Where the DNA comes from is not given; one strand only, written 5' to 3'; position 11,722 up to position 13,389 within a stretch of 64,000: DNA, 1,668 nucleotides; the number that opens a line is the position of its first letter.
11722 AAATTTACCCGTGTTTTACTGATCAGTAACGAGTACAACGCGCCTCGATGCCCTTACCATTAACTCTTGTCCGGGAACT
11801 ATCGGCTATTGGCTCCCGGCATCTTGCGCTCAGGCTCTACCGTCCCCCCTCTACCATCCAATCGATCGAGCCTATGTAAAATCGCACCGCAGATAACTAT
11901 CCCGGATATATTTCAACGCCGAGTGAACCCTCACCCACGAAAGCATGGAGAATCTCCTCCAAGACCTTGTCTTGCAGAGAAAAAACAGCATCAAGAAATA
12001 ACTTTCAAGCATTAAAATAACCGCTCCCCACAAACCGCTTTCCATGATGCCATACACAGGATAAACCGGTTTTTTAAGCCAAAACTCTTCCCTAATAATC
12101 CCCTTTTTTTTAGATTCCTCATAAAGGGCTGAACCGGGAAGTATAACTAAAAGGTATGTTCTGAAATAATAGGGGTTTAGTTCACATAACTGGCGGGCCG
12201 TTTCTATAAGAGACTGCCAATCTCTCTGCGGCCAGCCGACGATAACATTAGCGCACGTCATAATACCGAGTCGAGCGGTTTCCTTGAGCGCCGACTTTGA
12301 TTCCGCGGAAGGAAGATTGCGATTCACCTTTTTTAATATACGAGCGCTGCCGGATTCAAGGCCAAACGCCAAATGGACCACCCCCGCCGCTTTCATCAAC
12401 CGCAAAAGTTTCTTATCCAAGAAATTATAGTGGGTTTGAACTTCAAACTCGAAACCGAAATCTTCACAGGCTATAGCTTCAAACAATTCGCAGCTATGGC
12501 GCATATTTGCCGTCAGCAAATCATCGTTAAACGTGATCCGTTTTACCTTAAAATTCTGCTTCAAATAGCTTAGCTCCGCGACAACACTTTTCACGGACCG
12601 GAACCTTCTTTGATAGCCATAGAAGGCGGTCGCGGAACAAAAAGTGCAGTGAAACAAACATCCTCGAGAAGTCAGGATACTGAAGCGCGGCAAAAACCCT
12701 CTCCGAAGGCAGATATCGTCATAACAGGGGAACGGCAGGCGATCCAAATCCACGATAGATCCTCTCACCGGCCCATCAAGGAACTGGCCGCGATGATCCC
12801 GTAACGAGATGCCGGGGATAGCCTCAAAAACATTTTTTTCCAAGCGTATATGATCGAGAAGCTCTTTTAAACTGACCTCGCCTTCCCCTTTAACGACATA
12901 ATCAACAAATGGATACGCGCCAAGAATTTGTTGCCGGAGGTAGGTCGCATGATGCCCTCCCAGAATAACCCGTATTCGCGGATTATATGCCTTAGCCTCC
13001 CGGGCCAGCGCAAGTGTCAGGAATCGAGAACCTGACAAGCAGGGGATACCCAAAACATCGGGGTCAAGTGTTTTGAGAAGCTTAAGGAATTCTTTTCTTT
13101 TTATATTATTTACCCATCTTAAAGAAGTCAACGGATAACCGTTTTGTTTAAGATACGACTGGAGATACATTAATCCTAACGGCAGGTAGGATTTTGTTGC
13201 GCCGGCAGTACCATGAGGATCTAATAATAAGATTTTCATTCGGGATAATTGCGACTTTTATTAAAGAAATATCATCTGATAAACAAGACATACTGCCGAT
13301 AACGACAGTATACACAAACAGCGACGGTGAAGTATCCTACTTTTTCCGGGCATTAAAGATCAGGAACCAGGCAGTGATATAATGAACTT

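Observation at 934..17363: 16.5-kb, 13-gene co-directional island of tailoring enzymes (2 B12-rSAM, rSAM-SPASM, 4 SAM-MTases, 2 ATP-grasp, carbamoyltransferase, FemAB-like, 2 Thr-type sulfatase-like lipoproteins, ArnT/PMT-like GT) of unknown product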

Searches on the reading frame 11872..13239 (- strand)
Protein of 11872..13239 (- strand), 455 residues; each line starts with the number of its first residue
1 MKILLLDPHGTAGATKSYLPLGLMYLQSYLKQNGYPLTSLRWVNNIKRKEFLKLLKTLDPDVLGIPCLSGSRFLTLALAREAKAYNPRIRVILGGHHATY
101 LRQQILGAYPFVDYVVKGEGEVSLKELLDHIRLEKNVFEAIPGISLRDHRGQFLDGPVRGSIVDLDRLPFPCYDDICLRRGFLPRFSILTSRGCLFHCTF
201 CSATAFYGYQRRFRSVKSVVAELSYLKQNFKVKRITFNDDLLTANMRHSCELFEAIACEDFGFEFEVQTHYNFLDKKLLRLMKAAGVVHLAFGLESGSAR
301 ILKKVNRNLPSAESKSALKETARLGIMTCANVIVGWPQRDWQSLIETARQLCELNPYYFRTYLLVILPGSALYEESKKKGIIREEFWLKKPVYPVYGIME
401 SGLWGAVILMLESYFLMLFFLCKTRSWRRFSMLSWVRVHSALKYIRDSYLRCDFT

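Call 5: search_protein_families(library=pfam, proteins=[window:11872-13239:-], max_evalue=0.01)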
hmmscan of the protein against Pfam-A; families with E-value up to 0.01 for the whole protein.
window:11872-13239:- (455 aa): 3 families
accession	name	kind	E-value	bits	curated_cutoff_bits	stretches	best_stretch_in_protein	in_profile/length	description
PF04055.27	Radical_SAM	-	6.9e-20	72.3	29.5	1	189-350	2-165/166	Radical SAM superfamily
PF02310.24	B12-binding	-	5.3e-18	65.4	32.1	1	18-127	12-120/121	B12 binding domain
PF19864.5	Radical_SAM_N2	-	0.0047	16.8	29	0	30-134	31-128/151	Radical SAM proteins, N-terminal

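Call 7: search_protein_families(library=ncbifam, proteins=[window:11872-13239:-], max_evalue=0.01)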
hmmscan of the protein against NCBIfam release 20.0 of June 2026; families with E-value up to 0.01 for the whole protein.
window:11872-13239:- (455 aa): 30 families (the best 25 are shown)
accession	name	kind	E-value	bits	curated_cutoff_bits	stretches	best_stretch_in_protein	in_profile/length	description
NF050148.1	rSAM_ApyD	equivalog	6.5e-58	196.6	750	1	57-346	72-358/645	RiPP biosynthesis radical SAM protein ApyD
TIGR02026.1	BchE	equivalog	3.6e-41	141.6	481.35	1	3-384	2-395/497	magnesium-protoporphyrin IX monomethyl ester anaerobic oxidative cyclase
TIGR03471.1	HpnJ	equivalog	3.7e-39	134.9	577.6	1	76-385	85-396/472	hopanoid biosynthesis associated radical SAM protein HpnJ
TIGR03975.1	rSAM_ocin_1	subfamily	2.7e-38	131.9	281.85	1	52-351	121-430/606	RiPP maturation radical SAM C-methyltransferase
NF038361.1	rSAM_Sden_1168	equivalog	3.4e-36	124.9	575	1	45-385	126-482/560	Sden_1168 family B12-binding radical SAM P-methyltransferase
TIGR04367.1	HpnR_B12_rSAM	equivalog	3.2e-31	108.4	650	1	1-363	1-360/490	hopanoid C-3 methylase HpnR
TIGR04479.1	bcpD_PhpK_rSAM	subfamily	1.1e-30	106.5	600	1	20-376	72-431/504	PhpK family radical SAM P-methyltransferase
TIGR04072.2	rSAM_ladder_B12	equivalog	6.5e-30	104.1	360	1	20-393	18-389/443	lipid biosynthesis B12-binding/radical SAM protein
TIGR04013.1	B12_SAM_MJ_1487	hypoth_equivalog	2.2e-27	95.9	251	1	73-376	54-357/382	TIGR04013 family B12-binding domain/radical SAM domain-containing protein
NF033712.0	B12_rSAM_KedN5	subfamily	4.9e-23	81.2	700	1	53-382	56-397/624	KedN5 family methylcobalamin-dependent radical SAM C-methyltransferase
TIGR04190.1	B12_SAM_Ta0216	equivalog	6.9e-23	81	500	1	19-346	36-386/554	TIGR04190 family B12-binding domain/radical SAM domain protein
TIGR04014.1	B12_SAM_MJ_0865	equivalog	3.8e-20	72.1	360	1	91-351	71-333/434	methyl-coenzyme M reductase glutamine C-methyltransferase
TIGR04385.1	B12_rSAM_cofa1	equivalog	4.3e-20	72.3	450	1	19-352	19-361/438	B12 lower ligand biosynthesis radical SAM protein BzaD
NF040542.1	rSAM_RCCLKC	equivalog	2e-13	50.3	450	1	74-344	64-340/423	arsinothricin biosynthesis radical SAM protein ArsL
NF040546.1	rSAM_CUAEP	equivalog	3.9e-12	45.6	500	1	64-382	54-374/468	CUAEP/CCAEP-tail radical SAM (seleno)protein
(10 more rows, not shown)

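Call 37: find_homologous_proteins(query=window:11872-13239:-, max_evalue=1e-20)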
Query window:11872-13239:- (455 aa): 407 proteins with E <= 1e-20 among 8000 candidates; the best 120 are listed.
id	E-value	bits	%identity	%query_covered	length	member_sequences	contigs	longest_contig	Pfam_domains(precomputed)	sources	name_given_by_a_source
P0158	0.0e+0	1050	100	100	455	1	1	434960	PF04055.28,PF02310.25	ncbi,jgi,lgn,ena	ncbi:MAG: radical SAM protein [Candidatus Omnitrophota bacterium]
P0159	3.2e-142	493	51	98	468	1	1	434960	PF04055.28,PF02310.25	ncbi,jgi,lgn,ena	ncbi:MAG: radical SAM protein [Candidatus Omnitrophota bacterium]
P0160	1.1e-125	438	49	95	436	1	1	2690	PF04055.28,PF02310.25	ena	-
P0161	1.4e-123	431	48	96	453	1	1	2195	PF04055.28,PF02310.25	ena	-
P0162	2.2e-118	414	47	94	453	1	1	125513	PF04055.28,PF02310.25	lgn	-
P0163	3.7e-93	331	41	94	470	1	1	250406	PF04055.28,PF02310.25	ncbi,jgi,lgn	ncbi:MAG: radical SAM protein [Candidatus Omnitrophota bacterium]|jgi:radical SAM superfamily enzyme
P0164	1.5e-54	204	33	81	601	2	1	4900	PF04055.28,PF00515.35,PF13432.13,PF13428.13,PF13181.13,PF07719.24,PF13174.13,PF02310.25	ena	-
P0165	4.8e-52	195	31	88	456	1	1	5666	PF04055.28,PF02310.25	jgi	-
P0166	7.3e-51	191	30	88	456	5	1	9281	PF04055.28,PF02310.25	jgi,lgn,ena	-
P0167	7.3e-50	188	29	99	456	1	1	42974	PF04055.28,PF02310.25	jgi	jgi:radical SAM superfamily enzyme YgiQ (UPF0313 family)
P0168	4.5e-49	186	30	88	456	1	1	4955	PF04055.28,PF02310.25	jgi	-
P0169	1.0e-48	184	28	95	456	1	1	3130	PF04055.28,PF02310.25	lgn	-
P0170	1.3e-48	184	28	98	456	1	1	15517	PF04055.28,PF02310.25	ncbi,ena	-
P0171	2.0e-48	183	30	88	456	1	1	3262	PF04055.28,PF02310.25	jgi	-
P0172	5.9e-48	182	29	82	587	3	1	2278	PF04055.28,PF00515.35,PF13432.13,PF07719.24,PF02310.25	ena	-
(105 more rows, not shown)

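Call 38: find_encoding_contigs(protein=P0162, flank=10000, max_places=1)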
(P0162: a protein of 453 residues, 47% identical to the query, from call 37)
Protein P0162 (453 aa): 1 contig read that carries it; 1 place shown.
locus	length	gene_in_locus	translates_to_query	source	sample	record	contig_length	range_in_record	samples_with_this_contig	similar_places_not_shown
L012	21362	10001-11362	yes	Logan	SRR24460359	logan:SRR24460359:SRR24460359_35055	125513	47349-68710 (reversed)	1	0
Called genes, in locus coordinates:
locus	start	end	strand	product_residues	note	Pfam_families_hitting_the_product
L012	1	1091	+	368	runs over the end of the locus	PF09314:DUF1972 (faint), PF13439:Glyco_transf_4, PF13579:Glyco_trans_4_4, PF00534:Glycos_transf_1, PF13692:Glyco_trans_1_4, PF13524:Glyco_trans_1_2 (weak)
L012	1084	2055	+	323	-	PF00535:Glycos_transf_2, PF10111:Glyco_tranf_2_2, PF13641:Glyco_tranf_2_3, PF13632:Glyco_trans_2_3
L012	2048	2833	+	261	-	PF01925:TauE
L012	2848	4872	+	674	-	PF01663:Phosphodiest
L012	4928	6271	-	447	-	PF00884:Sulfatase, PF01663:Phosphodiest (faint), PF16347:SGSH_C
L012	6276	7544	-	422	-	PF00009:GTP_EFTU, PF01926:MMR_HSR1 (faint), PF22594:GTP-eEF1A_C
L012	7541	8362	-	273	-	PF01507:PAPS_reduct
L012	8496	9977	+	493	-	PF01943:Polysacc_synt, PF13440:Polysacc_synt_3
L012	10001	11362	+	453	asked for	PF02310:B12-binding, PF04055:Radical_SAM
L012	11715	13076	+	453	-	PF02310:B12-binding, PF04055:Radical_SAM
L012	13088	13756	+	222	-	PF13489:Methyltransf_23, PF13649:Methyltransf_25, PF13847:Methyltransf_31, PF08241:Methyltransf_11, PF08242:Methyltransf_12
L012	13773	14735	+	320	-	PF04055:Radical_SAM, PF13186:SPASM (weak)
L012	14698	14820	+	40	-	-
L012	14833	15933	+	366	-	PF04055:Radical_SAM, PF13186:SPASM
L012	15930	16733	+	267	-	PF01209:Ubie_methyltran (weak), PF08241:Methyltransf_11, PF08242:Methyltransf_12, PF13489:Methyltransf_23 (weak), PF13649:Methyltransf_25, PF13847:Methyltransf_31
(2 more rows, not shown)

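Call 39: find_encoding_contigs(protein=P0163, flank=10000, max_places=1)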
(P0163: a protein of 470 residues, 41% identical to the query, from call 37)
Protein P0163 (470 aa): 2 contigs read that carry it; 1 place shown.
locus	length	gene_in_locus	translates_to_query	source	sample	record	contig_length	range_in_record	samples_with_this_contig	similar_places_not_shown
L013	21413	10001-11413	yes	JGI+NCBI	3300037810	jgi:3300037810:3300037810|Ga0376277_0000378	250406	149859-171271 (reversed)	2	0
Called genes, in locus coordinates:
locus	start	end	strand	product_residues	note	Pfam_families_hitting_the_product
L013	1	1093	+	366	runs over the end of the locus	PF00657:Lipase_GDSL (faint), PF13472:Lipase_GDSL_2 (weak)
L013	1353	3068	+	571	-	PF13522:GATase_6 (weak), PF13537:GATase_7, PF00733:Asn_synthase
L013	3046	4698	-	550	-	PF13231:PMT_2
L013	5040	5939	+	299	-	PF00490:ALAD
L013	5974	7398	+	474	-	-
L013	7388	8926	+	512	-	PF02310:B12-binding (faint), PF04055:Radical_SAM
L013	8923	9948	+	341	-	PF00535:Glycos_transf_2, PF13641:Glyco_tranf_2_3, PF13632:Glyco_trans_2_3 (weak)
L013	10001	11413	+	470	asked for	PF02310:B12-binding, PF04055:Radical_SAM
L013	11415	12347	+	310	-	PF00535:Glycos_transf_2, PF10111:Glyco_tranf_2_2, PF13641:Glyco_tranf_2_3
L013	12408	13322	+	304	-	PF00535:Glycos_transf_2, PF13641:Glyco_tranf_2_3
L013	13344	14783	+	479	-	PF01943:Polysacc_synt, PF13440:Polysacc_synt_3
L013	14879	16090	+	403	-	PF21360:PylC-like_N, PF02655:ATP-grasp_3 (weak)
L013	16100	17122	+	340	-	PF05201:GlutR_N, PF03807:F420_oxidored (faint), PF02826:2-Hacid_dh_C (weak), PF01488:Shikimate_DH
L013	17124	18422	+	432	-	PF00202:Aminotran_3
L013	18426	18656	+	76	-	-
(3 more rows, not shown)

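Call 50: find_related_loci(query=A2, collection=genome_contigs, flank=10000)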
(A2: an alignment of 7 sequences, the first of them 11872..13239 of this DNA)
Query A2 (455 aa) in genome_contigs; peptide patterns used: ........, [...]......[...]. (x = any residue, [..] = any of these).
22 stretches matched a pattern; 4 encode a relative of the query (tblastn E <= 1e-3); 4 distinct loci.
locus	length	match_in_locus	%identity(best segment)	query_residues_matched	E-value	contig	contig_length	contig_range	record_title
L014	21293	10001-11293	41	1-426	8e-94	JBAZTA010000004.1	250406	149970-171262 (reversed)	MAG: Candidatus Omnitrophota bacterium isolate SO_2017_GW1_19 NODE_378_length_250406_cov_2.109318_OW334_2017, whole geno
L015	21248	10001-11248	36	1-416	7e-85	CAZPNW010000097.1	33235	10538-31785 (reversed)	MAG TPA_asm: uncultured Planctomycetales bacterium isolate binchicken_co216_53 genome assembly, contig: k141_4853627, wh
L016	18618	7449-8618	31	1-389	2e-58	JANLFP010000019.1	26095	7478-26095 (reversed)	MAG: Tepidanaerobacteraceae bacterium isolate A05DMB13 NODE_19_length_26095_cov_4.643395, whole genome shotgun sequence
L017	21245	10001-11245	30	1-396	2e-49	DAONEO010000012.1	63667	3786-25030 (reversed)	MAG TPA_asm: Candidatus Omnitrophota bacterium isolate AMR_MDS_3867 NODE_353_length_63667_cov_16.863359, whole genome sh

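Call 53: search_protein_families(library=pfam, proteins=[L015:1440-2453:+, L015:2450-3211:+, L015:3241-4551:+, L015:4559-5548:+, L015:5549-6745:+, L015:6798-7838:+, L015:7855-8919:+, L015:8804-9970:+, L015:11434-12594:+, L015:12804-14180:+], max_evalue=0.0001)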
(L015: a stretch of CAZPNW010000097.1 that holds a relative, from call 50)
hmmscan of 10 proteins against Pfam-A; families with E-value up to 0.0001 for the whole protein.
L015:1440-2453:+ (337 aa): 1 family
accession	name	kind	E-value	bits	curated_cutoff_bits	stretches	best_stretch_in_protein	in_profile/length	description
PF09084.16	NMT1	-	6.4e-44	150.9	20.5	1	54-260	5-215/216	NMT1/THI5 like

L015:2450-3211:+ (253 aa): 2 families
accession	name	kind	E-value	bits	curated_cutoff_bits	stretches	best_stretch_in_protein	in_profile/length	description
PF00005.33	ABC_tran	-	5.4e-29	102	25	1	24-165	1-136/137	ABC transporter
PF13304.12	AAA_21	-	3e-05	24.7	27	0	131-197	231-299/304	AAA domain, putative AbiEii toxin, Type IV TA system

L015:3241-4551:+ (436 aa): 3 families
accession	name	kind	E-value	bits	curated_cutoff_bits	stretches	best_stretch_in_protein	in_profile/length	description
PF02786.22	CPSase_L_D2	-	6.2e-09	36.1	19.8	1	163-305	32-183/211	Carbamoyl-phosphate synthase L chain, ATP binding domain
PF21360.3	PylC-like_N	-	2.1e-06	28.2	27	1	78-122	51-95/96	PylC-like, N-terminal domain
PF02655.19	ATP-grasp_3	-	4.1e-05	24.2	23.2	1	135-235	3-90/160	ATP-grasp domain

L015:4559-5548:+ (329 aa): 3 families
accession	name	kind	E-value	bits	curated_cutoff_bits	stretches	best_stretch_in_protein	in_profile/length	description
PF00535.33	Glycos_transf_2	-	6.2e-14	52.7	23.3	1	5-153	1-141/168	Glycosyl transferase family 2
PF13641.12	Glyco_tranf_2_3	-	5.9e-07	30.2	27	1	3-132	2-135/230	Glycosyltransferase like family 2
PF13632.12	Glyco_trans_2_3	-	8.9e-07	29.4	27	1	86-281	2-193/198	Glycosyl transferase family group 2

L015:5549-6745:+ (398 aa): 3 families
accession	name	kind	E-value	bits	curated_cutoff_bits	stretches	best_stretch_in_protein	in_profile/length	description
PF01041.23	DegT_DnrJ_EryC1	-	4.8e-89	299.5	19.8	1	45-389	6-359/360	DegT/DnrJ/EryC1/StrS aminotransferase family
PF01212.27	Beta_elim_lyase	-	6.5e-05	22.8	27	0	67-204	35-192/288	Beta-eliminating lyase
PF00266.25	Aminotran_5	-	8.5e-05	22.1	21.5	0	85-190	67-181/371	Aminotransferase class-V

L015:6798-7838:+ (346 aa): 2 families
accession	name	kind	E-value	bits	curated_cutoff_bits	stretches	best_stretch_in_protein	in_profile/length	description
PF04055.27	Radical_SAM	-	1e-10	42.4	29.5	1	120-261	1-146/166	Radical SAM superfamily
PF13353.11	Fer4_12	-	1.8e-05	25.5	22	1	123-205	12-95/137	4Fe-4S single cluster domain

L015:7855-8919:+ (354 aa): 2 families
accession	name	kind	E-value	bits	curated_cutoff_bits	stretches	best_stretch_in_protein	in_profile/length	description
PF04055.27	Radical_SAM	-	1.6e-14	54.8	29.5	1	127-281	1-161/166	Radical SAM superfamily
PF13353.11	Fer4_12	-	4.8e-05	24.1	22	1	131-217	13-100/137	4Fe-4S single cluster domain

L015:8804-9970:+ (388 aa): 1 family
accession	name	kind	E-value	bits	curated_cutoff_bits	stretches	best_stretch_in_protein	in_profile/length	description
PF04055.27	Radical_SAM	-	2.4e-16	60.8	29.5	1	92-227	3-142/166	Radical SAM superfamily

L015:11434-12594:+ (386 aa): 1 family
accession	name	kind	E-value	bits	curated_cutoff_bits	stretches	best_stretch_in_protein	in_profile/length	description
PF01136.24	Peptidase_U32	-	6e-12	45.8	22.4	1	98-279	3-192/233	Peptidase family U32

L015:12804-14180:+ (458 aa): 1 family
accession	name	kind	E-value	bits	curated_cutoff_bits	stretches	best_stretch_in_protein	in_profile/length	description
PF13372.12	Alginate_exp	-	1.4e-15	57.5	25.2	1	27-447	3-387/395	Alginate export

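Call 78: search_solved_structures(query=window:11872-13239:-, max_evalue=0.001)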
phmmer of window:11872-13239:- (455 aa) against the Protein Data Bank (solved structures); distinct sequences matched with E-value up to 0.001: 6.
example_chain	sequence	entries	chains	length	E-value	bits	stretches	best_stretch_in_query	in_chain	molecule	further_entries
7kdx_A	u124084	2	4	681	3.8e-13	52.2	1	58-375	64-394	Methyltransferase TokK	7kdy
9ccb_A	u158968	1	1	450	5.8e-12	48.3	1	104-229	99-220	Radical SAM core domain-containing protein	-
5ul2_A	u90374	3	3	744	3.6e-09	39.1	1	49-417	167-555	OxsB protein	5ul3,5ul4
9n1b_A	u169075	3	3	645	3.8e-07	32.4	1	48-354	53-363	Radical SAM protein | Radical SAM enzyme CysS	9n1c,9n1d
6fd2_B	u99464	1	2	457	8.7e-07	31.2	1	187-382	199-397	Putative apramycin biosynthetic oxidoreductase 4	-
2qgq_A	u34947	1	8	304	0.00052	22.1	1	188-344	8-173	Protein TM_1862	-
